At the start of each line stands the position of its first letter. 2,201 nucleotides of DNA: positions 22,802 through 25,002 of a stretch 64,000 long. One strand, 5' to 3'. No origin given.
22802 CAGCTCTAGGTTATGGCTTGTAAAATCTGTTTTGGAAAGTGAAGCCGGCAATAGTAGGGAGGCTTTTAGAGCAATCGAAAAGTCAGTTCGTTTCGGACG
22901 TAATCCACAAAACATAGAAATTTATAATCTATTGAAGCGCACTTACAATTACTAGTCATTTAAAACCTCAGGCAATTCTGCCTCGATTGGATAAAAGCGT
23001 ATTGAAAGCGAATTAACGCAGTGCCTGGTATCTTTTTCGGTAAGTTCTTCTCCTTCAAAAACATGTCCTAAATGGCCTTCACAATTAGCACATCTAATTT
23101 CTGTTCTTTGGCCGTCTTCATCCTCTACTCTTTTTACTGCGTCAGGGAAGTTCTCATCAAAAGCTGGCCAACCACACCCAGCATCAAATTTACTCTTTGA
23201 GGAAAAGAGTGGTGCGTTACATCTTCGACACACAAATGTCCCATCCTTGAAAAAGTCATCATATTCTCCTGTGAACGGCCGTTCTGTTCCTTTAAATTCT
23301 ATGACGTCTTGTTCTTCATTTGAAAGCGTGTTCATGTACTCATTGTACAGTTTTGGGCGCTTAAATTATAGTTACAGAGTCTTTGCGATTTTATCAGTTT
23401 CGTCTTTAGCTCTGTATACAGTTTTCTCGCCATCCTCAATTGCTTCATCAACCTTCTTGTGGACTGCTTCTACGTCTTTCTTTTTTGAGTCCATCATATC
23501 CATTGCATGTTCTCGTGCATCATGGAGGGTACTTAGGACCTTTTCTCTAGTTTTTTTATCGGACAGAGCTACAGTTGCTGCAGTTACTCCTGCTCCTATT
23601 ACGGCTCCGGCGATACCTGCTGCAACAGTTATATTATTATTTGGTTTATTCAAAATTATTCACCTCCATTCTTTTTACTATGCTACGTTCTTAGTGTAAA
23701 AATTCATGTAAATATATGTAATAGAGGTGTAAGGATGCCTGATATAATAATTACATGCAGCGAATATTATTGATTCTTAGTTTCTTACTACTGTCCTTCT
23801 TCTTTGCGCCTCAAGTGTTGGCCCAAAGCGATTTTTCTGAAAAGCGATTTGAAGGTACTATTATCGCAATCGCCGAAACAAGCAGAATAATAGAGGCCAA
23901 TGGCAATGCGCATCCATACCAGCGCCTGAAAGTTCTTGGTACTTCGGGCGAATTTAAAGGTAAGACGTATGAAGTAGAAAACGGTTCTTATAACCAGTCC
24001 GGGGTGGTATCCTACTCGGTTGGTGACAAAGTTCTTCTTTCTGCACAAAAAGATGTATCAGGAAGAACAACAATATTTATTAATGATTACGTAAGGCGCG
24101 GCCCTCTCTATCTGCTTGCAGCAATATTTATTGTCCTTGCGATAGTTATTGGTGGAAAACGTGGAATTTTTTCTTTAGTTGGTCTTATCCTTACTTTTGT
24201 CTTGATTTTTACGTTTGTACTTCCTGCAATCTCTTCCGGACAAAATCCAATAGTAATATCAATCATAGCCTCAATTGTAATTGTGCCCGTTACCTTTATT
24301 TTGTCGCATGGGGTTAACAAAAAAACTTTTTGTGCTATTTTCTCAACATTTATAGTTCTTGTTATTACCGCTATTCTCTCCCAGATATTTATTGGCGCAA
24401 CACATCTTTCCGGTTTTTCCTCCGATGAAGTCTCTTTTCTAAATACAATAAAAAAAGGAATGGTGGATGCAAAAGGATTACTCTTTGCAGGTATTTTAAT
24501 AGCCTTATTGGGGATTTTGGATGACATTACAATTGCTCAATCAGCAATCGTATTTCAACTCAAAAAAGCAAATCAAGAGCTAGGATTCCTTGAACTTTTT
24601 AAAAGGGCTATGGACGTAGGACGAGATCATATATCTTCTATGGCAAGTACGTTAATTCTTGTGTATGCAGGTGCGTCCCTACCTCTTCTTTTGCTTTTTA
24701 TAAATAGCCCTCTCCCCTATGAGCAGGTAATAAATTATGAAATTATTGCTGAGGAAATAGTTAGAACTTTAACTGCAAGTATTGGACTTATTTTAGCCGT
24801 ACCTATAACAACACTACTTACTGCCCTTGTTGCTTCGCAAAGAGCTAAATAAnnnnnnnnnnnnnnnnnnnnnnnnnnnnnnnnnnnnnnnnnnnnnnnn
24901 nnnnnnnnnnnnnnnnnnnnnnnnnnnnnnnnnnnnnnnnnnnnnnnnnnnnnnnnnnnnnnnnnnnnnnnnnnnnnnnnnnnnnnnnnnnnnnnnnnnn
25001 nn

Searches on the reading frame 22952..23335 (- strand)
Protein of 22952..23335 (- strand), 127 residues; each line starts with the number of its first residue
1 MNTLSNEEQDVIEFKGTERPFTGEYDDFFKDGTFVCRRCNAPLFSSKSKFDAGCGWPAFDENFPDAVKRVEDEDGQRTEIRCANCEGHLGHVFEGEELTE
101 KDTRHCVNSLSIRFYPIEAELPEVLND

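Call 70: search_protein_families(library=pfam, proteins=[window:22952-23335:-], max_evalue=0.00001)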
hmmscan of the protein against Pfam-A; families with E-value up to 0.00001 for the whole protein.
window:22952-23335:- (127 aa): 1 family
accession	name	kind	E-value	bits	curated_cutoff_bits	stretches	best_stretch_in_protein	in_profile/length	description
PF01641.26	SelR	-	8.2e-43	145.5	24.9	1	4-115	1-115/116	SelR domain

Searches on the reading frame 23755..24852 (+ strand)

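Call 61: search_protein_families(library=pfam, proteins=[window:23755-24852:+], max_evalue=0.00001)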
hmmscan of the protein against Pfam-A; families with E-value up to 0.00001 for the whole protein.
window:23755-24852:+ (365 aa): 1 family
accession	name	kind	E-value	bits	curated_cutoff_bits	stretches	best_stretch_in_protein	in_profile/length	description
PF07907.16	YibE_F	-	2.6e-73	246.9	27.2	1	118-357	1-240/241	YibE/F-like protein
